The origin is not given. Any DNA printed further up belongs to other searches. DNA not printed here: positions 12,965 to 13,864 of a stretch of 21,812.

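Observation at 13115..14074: AT-rich insert encoding an unknown N-terminal domain fused to an Mrr-type nuclease domain: candidate single-gene defence or exclusion factor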

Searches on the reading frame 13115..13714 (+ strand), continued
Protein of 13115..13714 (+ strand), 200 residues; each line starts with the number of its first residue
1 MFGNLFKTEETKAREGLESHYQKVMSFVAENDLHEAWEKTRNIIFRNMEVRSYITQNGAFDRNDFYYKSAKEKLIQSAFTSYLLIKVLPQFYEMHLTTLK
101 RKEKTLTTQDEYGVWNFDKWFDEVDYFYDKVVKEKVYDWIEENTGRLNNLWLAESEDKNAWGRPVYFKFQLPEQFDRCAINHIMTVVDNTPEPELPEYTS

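Call 102: fold_search(model_id=the predicted structure, library=viral)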
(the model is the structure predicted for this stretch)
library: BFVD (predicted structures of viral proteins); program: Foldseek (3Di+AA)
matches with E <= 10: 75; with E <= 0.001: 0
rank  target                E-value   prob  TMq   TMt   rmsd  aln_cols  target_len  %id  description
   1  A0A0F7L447            1.9e-01  0.11  0.14  0.04  28.1       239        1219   10  Transglycosylase SLT domain-containing protein [uncultured marine virus]
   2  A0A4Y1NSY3            5.4e-01  0.10  0.19  0.07  23.9       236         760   12  (no name in the UniProt tables at hand)
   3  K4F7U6                1.7e+00  0.04  0.13  0.16  20.6       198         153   13  Uncharacterized protein [Cronobacter phage vB_CsaM_GAP32]
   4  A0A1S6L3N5            1.9e+00  0.04  0.17  0.13  22.8       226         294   12  Uncharacterized protein [Erwinia phage vB_EamM_Yoloswag]
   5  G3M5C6                2.2e+00  0.04  0.14  0.15  17.6       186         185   12  Uncharacterized protein [Mycobacterium phage Redi]
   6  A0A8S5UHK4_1          2.2e+00  0.04  0.19  0.05  25.9       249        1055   14  Trimeric coiled-coil viral fiber [Siphoviridae sp. ctZd434]
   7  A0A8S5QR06            2.4e+00  0.06  0.18  0.14  21.6       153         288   17  CMP/hydroxymethyl CMP hydrolase [Caudovirales sp. ctkvU4]
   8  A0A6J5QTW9            3.1e+00  0.06  0.24  0.22  21.4       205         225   10  DNA transfer protein [uncultured Caudovirales phage]
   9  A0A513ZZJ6            3.1e+00  0.06  0.17  0.14  15.2       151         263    8  (no name in the UniProt tables at hand)
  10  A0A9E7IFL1            3.1e+00  0.04  0.15  0.17  15.3       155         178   12  (no name in the UniProt tables at hand)
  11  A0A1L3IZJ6            3.1e+00  0.03  0.17  0.13  18.0       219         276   10  (no name in the UniProt tables at hand)
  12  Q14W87                3.2e+00  0.06  0.23  0.21  17.9       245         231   10  ORF19 [Ranid herpesvirus 2]
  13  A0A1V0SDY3            3.2e+00  0.05  0.13  0.12  13.5       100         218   18  HD domain-containing protein [Indivirus ILV1]
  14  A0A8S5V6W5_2          3.6e+00  0.05  0.18  0.04  15.4       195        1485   12  Uncharacterized protein [CrAss-like virus sp. ctXt06]
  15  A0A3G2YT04            3.6e+00  0.04  0.17  0.13  22.2       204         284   14  (no name in the UniProt tables at hand)
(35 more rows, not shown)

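Call 112: search_solved_structures(query=A2, max_evalue=10)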
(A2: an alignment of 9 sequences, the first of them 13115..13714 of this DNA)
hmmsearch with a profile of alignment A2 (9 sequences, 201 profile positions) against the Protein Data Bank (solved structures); distinct sequences matched with E-value up to 10: 0.
